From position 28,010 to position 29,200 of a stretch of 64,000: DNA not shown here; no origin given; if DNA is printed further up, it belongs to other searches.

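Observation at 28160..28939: Aspartokinase reduced to its catalytic domain and placed under a SAM riboswitch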

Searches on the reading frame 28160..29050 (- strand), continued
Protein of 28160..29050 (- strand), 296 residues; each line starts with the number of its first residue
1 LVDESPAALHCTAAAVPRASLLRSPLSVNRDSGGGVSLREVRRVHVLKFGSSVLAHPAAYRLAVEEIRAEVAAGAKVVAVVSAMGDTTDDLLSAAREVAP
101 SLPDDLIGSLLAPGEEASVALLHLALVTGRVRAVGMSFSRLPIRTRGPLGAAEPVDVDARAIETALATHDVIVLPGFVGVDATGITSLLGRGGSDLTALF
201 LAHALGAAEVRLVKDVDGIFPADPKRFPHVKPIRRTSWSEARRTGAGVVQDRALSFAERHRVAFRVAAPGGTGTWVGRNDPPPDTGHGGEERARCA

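Call 47: find_homologous_proteins(query=P0128, max_evalue=1e-20)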
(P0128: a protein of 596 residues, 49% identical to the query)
Query P0128 (596 aa): 3673 proteins with E <= 1e-20 among 8000 candidates; the best 120 are listed.
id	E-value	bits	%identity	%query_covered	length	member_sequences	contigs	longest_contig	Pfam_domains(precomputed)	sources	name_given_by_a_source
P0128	0.0e+0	1288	100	100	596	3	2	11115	PF00696.34,PF00742.25,PF03447.23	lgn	-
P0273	1.4e-176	607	56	95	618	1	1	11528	PF00696.34,PF00742.25,PF03447.23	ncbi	-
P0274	3.1e-174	599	54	96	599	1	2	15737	PF00696.34,PF00742.25,PF03447.23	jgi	jgi:homoserine dehydrogenase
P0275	1.3e-173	597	53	95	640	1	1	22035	PF00696.34,PF00742.25,PF03447.23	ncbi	-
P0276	4.0e-172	592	54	97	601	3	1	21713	PF00696.34,PF00742.25,PF03447.23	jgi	jgi:homoserine dehydrogenase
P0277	4.9e-172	592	53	97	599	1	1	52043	PF00696.34,PF00742.25,PF03447.23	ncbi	-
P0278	5.8e-172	591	53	97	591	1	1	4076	PF00696.34,PF00742.25,PF03447.23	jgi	jgi:homoserine dehydrogenase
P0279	4.8e-171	588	56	94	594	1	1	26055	PF00696.34,PF00742.25,PF03447.23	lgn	-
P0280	7.8e-171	588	52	97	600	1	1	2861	PF00696.34,PF00742.25,PF03447.23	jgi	jgi:homoserine dehydrogenase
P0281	6.7e-170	585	55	96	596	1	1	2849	PF00696.34,PF00742.25,PF03447.23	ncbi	-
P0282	8.6e-170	584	55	94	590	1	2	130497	PF00696.34,PF00742.25,PF03447.23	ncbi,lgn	-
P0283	1.0e-169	584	54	94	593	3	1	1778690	PF00696.34,PF00742.25,PF03447.23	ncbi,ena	-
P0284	1.8e-169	583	53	95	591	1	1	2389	PF00696.34,PF00742.25,PF03447.23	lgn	-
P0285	1.3e-168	580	53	94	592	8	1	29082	PF00696.34,PF00742.25,PF03447.23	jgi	jgi:homoserine dehydrogenase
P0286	1.6e-168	580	54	94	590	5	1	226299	PF00696.34,PF00742.25,PF03447.23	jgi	jgi:homoserine dehydrogenase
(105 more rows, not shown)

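Call 50: search_solved_structures(query=window:28163-28939:-, max_evalue=1e-12, show_alignments=5)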
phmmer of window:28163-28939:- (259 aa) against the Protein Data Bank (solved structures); distinct sequences matched with E-value up to 1e-12: 6.
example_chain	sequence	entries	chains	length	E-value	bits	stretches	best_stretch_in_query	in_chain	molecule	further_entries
5yei_C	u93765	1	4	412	2.7e-28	102.6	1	9-239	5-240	Aspartokinase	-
3aaw_A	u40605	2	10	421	6e-28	101.4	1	9-231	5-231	Aspartokinase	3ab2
3ab4_A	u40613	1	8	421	6.6e-28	101.3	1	9-231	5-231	Aspartokinase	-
3l76_A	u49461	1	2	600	7.9e-22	81.4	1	9-229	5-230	Aspartokinase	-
2j0w_A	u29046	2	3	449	2.4e-13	53.6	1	57-224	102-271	LYSINE-SENSITIVE ASPARTOKINASE 3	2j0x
2cdq_A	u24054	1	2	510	2.8e-13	53.4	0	132-229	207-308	ASPARTOKINASE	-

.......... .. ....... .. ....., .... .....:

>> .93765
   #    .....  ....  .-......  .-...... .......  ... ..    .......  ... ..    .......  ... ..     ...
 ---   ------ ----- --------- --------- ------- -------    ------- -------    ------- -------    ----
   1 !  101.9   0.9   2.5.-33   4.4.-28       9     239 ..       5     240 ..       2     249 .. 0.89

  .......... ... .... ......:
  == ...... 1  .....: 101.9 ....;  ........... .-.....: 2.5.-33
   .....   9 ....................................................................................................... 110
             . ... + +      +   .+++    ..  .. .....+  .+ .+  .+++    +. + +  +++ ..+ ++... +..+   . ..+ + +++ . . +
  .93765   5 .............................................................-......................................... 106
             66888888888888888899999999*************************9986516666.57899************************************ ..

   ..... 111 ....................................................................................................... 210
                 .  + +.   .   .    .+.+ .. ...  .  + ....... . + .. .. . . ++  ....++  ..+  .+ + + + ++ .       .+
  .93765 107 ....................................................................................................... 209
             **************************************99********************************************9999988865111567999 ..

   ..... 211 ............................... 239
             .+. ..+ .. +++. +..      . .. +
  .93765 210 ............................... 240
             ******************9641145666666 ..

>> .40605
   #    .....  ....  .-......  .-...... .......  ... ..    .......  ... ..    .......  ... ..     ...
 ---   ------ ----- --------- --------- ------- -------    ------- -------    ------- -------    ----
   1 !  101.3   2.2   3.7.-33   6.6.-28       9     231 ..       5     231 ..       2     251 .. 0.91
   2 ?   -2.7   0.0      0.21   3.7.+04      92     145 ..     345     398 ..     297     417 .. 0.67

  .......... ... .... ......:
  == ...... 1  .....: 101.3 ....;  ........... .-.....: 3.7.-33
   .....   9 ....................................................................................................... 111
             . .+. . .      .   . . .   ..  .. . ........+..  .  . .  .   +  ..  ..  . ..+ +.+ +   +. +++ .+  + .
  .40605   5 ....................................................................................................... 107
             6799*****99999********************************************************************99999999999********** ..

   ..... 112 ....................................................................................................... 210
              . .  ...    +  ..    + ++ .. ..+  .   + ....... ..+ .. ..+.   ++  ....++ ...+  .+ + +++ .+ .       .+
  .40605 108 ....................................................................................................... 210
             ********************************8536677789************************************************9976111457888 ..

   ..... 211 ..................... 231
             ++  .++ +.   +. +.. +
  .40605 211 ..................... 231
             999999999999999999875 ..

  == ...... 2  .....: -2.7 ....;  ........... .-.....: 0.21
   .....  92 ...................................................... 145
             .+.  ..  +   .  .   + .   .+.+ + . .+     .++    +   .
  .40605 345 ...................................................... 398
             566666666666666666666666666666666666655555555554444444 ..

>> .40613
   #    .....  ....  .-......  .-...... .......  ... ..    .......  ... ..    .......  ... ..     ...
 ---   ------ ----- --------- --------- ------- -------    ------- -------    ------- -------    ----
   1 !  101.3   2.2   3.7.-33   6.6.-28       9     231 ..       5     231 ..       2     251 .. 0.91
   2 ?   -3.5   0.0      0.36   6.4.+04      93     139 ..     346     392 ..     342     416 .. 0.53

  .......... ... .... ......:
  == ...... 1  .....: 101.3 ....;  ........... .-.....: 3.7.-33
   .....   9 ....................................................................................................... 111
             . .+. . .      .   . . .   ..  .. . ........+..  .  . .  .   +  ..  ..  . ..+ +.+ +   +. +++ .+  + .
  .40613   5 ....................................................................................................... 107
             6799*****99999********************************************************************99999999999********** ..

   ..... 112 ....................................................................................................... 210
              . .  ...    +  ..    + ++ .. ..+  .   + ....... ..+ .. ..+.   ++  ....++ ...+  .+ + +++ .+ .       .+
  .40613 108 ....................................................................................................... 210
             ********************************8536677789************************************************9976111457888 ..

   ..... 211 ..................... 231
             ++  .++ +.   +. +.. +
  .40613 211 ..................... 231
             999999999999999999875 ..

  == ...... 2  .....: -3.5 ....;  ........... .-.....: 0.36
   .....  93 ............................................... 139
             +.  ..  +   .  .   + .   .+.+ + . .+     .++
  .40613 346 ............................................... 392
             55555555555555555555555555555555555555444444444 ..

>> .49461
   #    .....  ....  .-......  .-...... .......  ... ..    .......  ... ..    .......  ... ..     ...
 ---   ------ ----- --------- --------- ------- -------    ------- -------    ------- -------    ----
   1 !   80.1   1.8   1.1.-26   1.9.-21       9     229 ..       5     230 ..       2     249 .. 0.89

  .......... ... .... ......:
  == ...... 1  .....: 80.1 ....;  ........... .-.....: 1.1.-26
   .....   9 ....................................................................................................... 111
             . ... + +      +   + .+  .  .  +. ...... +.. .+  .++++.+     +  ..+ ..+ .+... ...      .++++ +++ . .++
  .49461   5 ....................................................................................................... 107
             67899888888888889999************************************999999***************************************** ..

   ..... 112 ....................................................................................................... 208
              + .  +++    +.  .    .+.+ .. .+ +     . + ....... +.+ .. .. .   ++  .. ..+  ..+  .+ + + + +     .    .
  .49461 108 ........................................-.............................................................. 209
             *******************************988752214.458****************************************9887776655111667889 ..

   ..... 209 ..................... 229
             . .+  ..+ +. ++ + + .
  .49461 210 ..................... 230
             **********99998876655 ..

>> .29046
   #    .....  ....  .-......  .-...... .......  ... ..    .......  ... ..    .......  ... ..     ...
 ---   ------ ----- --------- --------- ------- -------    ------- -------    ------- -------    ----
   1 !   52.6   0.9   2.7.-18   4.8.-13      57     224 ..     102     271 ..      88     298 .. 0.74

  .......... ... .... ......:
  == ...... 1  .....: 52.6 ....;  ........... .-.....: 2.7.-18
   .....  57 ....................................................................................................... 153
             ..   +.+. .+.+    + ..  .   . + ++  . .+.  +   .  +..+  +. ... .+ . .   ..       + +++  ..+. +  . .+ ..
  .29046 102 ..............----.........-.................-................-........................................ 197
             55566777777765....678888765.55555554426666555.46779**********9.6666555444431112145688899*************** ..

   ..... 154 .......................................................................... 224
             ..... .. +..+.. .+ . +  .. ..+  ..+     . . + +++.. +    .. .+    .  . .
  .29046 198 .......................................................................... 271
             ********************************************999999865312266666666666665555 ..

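Call 69: find_encoding_contigs(protein=P0130, flank=5000, max_places=1)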
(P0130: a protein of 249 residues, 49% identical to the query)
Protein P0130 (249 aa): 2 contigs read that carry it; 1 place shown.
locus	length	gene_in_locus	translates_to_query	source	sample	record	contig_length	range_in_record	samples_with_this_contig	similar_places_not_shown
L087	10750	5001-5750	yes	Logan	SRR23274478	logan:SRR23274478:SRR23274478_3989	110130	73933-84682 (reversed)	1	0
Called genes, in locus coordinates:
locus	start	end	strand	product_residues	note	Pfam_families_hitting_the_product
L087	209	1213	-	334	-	PF00793:DAHP_synth_1, PF01817:CM_2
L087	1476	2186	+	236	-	PF13847:Methyltransf_31 (weak), PF08241:Methyltransf_11, PF08242:Methyltransf_12, PF13649:Methyltransf_25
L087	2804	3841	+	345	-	PF00561:Abhydrolase_1, PF12146:Hydrolase_4 (faint)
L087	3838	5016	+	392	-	PF01053:Cys_Met_Meta_PP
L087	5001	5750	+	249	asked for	PF00696:AA_kinase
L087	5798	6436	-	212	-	PF13489:Methyltransf_23 (weak), PF08242:Methyltransf_12 (faint), PF08241:Methyltransf_11 (faint)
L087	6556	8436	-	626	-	PF13522:GATase_6, PF13537:GATase_7, PF00733:Asn_synthase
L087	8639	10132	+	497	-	PF00282:Pyridoxal_deC, PF05889:SepSecS (weak)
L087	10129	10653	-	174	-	-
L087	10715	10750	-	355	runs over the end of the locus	PF00534:Glycos_transf_1, PF13692:Glyco_trans_1_4, PF13524:Glyco_trans_1_2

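Call 70: find_encoding_contigs(protein=P0139, flank=5000, max_places=1)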
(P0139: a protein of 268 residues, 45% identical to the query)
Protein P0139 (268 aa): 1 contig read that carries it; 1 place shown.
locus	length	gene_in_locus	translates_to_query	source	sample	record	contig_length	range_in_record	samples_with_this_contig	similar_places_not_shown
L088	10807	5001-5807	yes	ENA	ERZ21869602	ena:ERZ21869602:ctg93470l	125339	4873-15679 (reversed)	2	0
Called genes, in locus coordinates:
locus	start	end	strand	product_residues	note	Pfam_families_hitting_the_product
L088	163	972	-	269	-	PF00132:Hexapep (weak), PF25087:GMPPB_C (weak), PF25084:LbH_EIF2B (weak), PF25087:GMPPB_C (weak), PF00132:Hexapep, PF13720:Acetyltransf_11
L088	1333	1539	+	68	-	-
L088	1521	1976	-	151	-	-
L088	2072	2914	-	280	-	-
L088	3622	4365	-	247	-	-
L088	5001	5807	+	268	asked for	PF00696:AA_kinase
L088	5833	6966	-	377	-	PF04307:YdjM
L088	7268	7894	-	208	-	-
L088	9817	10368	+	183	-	-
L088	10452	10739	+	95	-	-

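Call 71: find_encoding_contigs(protein=P0144, flank=5000, max_places=1)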
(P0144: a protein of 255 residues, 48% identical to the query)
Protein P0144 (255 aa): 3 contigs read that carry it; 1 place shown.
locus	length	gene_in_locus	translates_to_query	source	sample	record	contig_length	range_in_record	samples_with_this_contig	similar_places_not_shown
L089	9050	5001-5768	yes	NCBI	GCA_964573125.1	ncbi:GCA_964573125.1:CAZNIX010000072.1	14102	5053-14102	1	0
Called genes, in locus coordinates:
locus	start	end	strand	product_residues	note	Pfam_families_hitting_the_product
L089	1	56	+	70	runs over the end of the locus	PF15970:HicB-like_2, PF21748:UPF0150 (weak), PF15919:HicB_lk_antitox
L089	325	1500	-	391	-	PF13173:AAA_14, PF13635:DUF4143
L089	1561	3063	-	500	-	PF04389:Peptidase_M28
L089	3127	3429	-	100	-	-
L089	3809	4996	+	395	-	PF01053:Cys_Met_Meta_PP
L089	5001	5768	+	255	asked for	PF00696:AA_kinase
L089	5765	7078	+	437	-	PF01053:Cys_Met_Meta_PP, PF01041:DegT_DnrJ_EryC1 (weak)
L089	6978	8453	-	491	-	PF02661:Fic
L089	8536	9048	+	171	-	?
